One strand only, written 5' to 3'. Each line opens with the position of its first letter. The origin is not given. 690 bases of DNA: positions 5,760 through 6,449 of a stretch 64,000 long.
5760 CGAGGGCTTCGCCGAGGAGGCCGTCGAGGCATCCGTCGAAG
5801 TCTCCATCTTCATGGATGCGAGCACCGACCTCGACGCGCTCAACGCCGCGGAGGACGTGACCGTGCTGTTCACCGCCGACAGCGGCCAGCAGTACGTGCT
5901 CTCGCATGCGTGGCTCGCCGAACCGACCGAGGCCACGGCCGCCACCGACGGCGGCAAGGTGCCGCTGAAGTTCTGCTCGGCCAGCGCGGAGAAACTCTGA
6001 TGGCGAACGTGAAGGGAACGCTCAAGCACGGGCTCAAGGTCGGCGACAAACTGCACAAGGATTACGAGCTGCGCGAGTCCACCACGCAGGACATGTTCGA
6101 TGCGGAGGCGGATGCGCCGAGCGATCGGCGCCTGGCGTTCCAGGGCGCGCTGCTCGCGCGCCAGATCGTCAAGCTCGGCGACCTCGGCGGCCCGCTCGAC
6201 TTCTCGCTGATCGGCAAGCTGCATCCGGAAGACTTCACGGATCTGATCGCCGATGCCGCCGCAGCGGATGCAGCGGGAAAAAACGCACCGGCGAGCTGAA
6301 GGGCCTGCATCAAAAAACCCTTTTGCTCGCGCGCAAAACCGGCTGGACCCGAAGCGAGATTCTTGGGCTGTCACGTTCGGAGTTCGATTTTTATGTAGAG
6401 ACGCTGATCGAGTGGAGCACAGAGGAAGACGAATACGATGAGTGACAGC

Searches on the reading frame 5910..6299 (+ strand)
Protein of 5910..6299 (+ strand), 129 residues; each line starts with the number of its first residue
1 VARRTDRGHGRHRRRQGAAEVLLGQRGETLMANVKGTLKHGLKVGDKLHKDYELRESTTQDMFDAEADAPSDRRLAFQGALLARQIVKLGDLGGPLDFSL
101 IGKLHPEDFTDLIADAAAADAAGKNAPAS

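Call 8: search_protein_families(library=pfam, proteins=[window:5910-6299:+], max_evalue=0.01)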
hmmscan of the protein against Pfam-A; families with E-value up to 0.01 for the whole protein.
window:5910-6299:+ (129 aa): 2 families
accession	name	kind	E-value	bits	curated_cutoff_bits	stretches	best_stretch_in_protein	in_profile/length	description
PF23746.1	Gp41_Mu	-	2.5e-16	60.1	27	1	38-123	1-98/107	Tail assembly protein gp41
PF10109.15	Phage_TAC_7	-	0.001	19.5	25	1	37-112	3-70/79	Phage tail assembly chaperone proteins, E, or 41 or 14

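Call 9: search_protein_families(library=phrogs, proteins=[window:5910-6299:+], max_evalue=0.01)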
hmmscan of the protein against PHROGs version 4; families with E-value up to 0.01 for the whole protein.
window:5910-6299:+ (129 aa): 1 family
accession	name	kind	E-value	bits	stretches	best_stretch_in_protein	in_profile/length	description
phrog_508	-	tail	1.4e-21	77.8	1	29-124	20-128/155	tail assembly chaperone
